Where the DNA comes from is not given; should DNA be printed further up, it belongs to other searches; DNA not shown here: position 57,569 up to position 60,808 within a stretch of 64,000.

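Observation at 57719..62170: Stand-alone 1483-aa Fe-S nuclease / SF1B helicase fusion (bacterial Dna2-like or Nhi-like candidate)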

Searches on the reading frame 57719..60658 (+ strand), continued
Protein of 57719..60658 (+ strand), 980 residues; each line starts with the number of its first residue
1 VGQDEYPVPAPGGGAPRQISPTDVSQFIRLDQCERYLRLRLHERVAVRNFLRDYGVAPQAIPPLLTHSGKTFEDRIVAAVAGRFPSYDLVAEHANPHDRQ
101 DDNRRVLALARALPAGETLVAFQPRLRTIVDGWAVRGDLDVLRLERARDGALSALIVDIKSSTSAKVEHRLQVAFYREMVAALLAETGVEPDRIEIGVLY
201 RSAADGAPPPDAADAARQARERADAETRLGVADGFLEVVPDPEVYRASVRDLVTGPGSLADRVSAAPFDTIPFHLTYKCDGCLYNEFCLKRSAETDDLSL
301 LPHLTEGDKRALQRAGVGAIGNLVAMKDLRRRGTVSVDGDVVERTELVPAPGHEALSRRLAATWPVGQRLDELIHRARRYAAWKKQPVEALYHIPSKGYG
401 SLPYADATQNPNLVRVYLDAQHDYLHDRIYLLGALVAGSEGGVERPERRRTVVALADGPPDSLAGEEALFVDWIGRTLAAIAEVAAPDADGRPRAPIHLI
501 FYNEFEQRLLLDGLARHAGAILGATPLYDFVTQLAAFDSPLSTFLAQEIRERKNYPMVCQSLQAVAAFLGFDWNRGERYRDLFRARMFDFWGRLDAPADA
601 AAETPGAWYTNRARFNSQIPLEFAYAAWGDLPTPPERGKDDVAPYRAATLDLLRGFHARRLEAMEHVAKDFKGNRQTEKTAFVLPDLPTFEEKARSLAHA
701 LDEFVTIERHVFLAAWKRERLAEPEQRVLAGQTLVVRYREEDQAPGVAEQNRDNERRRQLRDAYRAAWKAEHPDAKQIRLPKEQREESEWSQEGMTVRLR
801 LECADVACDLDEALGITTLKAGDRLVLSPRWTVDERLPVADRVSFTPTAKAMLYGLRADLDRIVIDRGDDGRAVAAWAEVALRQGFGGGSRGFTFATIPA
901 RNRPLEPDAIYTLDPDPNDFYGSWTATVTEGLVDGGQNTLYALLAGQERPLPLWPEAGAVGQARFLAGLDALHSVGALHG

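Call 102: search_protein_families(library=pfam, proteins=[L004:10090-11000:+, L006:10090-11050:+], max_evalue=10)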
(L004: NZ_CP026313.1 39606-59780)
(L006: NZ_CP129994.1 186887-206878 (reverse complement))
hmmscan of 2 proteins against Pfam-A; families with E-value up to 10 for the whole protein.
L004:10090-11000:+ (303 aa): 0 families

L006:10090-11050:+ (320 aa): 1 family
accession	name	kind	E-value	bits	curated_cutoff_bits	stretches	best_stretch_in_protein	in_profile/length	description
PF07197.17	DUF1409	-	0.091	13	29.2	1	57-84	2-31/48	Protein of unknown function (DUF1409)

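Call 104: search_protein_families(library=pfam, proteins=[L087:11644-13086:+, L090:10837-11712:+, L088:11734-13335:+, L089:4315-6879:+, L004:13334-14800:+, L004:14807-17479:+, L088:4495-5985:+], max_evalue=0.001)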
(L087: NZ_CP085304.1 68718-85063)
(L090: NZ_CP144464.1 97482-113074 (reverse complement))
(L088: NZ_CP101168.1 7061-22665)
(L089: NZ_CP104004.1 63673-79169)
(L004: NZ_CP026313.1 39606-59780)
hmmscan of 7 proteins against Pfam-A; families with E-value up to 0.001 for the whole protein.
L087:11644-13086:+ (481 aa): 3 families
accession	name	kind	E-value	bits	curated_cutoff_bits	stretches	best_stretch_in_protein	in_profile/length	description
PF04471.18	Mrr_cat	-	5.7e-26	91.3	21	1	180-293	2-114/115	Restriction endonuclease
PF13156.12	Mrr_cat_2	-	4.2e-14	53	22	1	191-292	10-112/127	Restriction endonuclease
PF22722.2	NA-iREase1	-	6.7e-07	29.7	27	1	187-280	1-91/106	NACHT-associated inactive Restriction Endonuclease 1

L090:10837-11712:+ (292 aa): 3 families
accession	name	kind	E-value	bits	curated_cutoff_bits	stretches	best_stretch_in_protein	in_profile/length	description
PF04471.18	Mrr_cat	-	6.3e-22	78.3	21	1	11-122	1-113/115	Restriction endonuclease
PF13156.12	Mrr_cat_2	-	3.8e-12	46.6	22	1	22-98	9-85/127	Restriction endonuclease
PF22722.2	NA-iREase1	-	1.1e-05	25.8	27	1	25-104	7-85/106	NACHT-associated inactive Restriction Endonuclease 1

L088:11734-13335:+ (534 aa): 2 families
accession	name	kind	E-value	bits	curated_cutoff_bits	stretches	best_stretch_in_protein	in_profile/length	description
PF13482.12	RNase_H_2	-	2.3e-23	83.4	22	1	324-505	1-162/165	RNase_H superfamily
PF14520.12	HHH_5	-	1.9e-06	28.7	27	1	251-302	4-55/57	Helix-hairpin-helix domain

L089:4315-6879:+ (855 aa): 5 families
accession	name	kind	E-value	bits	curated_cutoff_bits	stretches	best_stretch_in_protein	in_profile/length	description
PF00270.35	DEAD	-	3.1e-25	89.3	26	1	88-258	2-162/167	DEAD/DEAH box helicase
PF09369.15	MZB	-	3.1e-18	66.7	24.2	1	716-798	1-80/80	MrfA Zn-binding domain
PF00271.37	Helicase_C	-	1.3e-13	51.6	23.5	1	326-431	13-108/110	Helicase conserved C-terminal domain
PF04851.21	ResIII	-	7.6e-12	45.9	22.5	1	86-256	4-162/164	Type III restriction enzyme, res subunit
PF22982.3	WHD_HRQ1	-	4.6e-06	28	27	1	468-509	1-41/70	ATP-dependent helicase HRQ1, winged helix domain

L004:13334-14800:+ (489 aa): 2 families
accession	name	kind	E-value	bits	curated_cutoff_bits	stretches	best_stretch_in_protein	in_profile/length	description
PF00149.33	Metallophos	-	2.5e-10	41.5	21.5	1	74-185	3-115/191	Calcineurin-like phosphoesterase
PF12850.12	Metallophos_2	-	3.3e-08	34.1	27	1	74-281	3-144/154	Calcineurin-like phosphoesterase superfamily domain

L004:14807-17479:+ (891 aa): 11 families
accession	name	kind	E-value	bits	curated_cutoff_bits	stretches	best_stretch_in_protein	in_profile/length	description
PF13476.12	AAA_23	-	8.1e-23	82.5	27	1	5-259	1-200/201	AAA domain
PF13166.12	AAA_13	-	9.7e-08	31.6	36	0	329-404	404-480/713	AAA domain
PF02463.25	SMC_N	-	7.6e-07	29.2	40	1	4-868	3-213/220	RecF/RecN/SMC N terminal domain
PF10046.14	BLOC1_2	-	5.7e-06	27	33.4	0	210-272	32-94/96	Biogenesis of lysosome-related organelles complex-1 subunit 2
PF13175.12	AAA_15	-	1e-05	25.8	32.1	1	1-351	1-192/374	AAA ATPase domain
PF04310.18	MukB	-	8.4e-05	22.8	23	1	6-66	9-68/226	MukB N-terminal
PF13514.12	AAA_27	-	0.00011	22.4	22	1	1-50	1-53/206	AAA domain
PF07889.17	DUF1664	-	0.00016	22.2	34.6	0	167-260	29-118/124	Protein of unknown function (DUF1664)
PF13555.12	AAA_29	-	0.00024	21.2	27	1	11-51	9-50/61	P-loop containing region of AAA domain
PF06009.19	Laminin_II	-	0.00034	21.1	33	0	201-257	20-80/138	Laminin Domain II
PF13304.12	AAA_21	-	0.00085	19.9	27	0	25-48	1-24/304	AAA domain, putative AbiEii toxin, Type IV TA system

L088:4495-5985:+ (497 aa): 5 families
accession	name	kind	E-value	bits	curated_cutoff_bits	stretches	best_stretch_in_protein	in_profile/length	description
PF17207.9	MCM_OB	-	1.2e-19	70.7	24.8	1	102-223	3-124/126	MCM OB domain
PF13588.12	HSDR_N_2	-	2.5e-08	34.4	25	1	293-390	2-100/110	Type I restriction enzyme R protein N terminus (HSDR_N)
PF04313.20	HSDR_N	-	1.6e-05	25.3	25.1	0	316-379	117-177/198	Type I restriction enzyme R protein N terminus (HSDR_N)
PF14551.11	MCM_N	-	0.00019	22.2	24.9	1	12-74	3-71/95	MCM N-terminal domain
PF13366.12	PDDEXK_3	-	0.00096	19.9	22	0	316-375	47-103/117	PD-(D/E)XK nuclease superfamily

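Call 119: fold_search(model_id=the predicted structure, library=viral)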
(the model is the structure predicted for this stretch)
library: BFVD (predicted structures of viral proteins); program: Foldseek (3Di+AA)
matches with E <= 10: 639; with E <= 0.001: 14
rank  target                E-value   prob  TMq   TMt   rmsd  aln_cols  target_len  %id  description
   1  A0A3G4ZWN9            1.8e-08  1.00  0.27  0.30  12.2       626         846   12  Uncharacterized protein [Faunusvirus sp.]
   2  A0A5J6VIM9            1.9e-06  1.00  0.24  0.41  12.5       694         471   10  RNase_H superfamily protein [Megaviridae environmental sample]
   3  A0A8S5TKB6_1          1.2e-05  0.91  0.09  0.11  26.8       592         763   12  Uncharacterized protein [Podoviridae sp. ctz6O13]
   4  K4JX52                1.2e-04  1.00  0.13  0.32  13.2       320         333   11  PD-(D/E)XK endonuclease-like domain-containing protein [Abalone herpesvirus (isolate Abalone/Australia/Victoria/2009)]
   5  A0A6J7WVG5            1.4e-04  1.00  0.08  0.23   6.2       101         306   21  PD-(D/E)XK nuclease superfamily [uncultured Caudovirales phage]
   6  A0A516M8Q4            1.4e-04  1.00  0.17  0.45   9.3       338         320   16  (no name in the UniProt tables at hand)
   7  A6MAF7                1.7e-04  0.98  0.13  0.29  18.6       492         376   10  Gp092 [Lactococcus phage KSY1]
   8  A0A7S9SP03            2.6e-04  0.99  0.15  0.29  17.4       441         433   12  PD-(D/E)XK nuclease superfamily protein [Serratia phage Tsm2]
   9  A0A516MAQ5            3.1e-04  1.00  0.14  0.44   9.8       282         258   12  (no name in the UniProt tables at hand)
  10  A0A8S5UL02            5.7e-04  0.99  0.14  0.35  14.0       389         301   13  Exonuclease [Siphoviridae sp. ctICF6]
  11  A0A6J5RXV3            6.4e-04  1.00  0.14  0.41  10.7       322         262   11  COG2887 RecB family exonuclease [uncultured Caudovirales phage]
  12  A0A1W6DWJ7            6.7e-04  0.98  0.14  0.32  15.3       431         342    8  (no name in the UniProt tables at hand)
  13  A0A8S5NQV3            6.7e-04  0.97  0.13  0.28  22.1       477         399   11  PD-(D/E)XK nuclease superfamily protein [Myoviridae sp. ctj3P51]
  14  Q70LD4                8.7e-04  1.00  0.13  0.45   8.5       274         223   14  Uncharacterized protein ORF223 [Acidianus filamentous virus 1 (isolate United States/Yellowstone)]
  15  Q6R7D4                1.0e-03  1.00  0.11  0.30   7.2       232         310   12  Uncharacterized protein ORF95 [Ostreid herpesvirus 1 (isolate France)]
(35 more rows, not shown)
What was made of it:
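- On TM0106 family RecB-like putative nuclease (TIGR03491): The BFVD 'RNase_H superfamily protein' at E 1.9e-6 (call 119)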
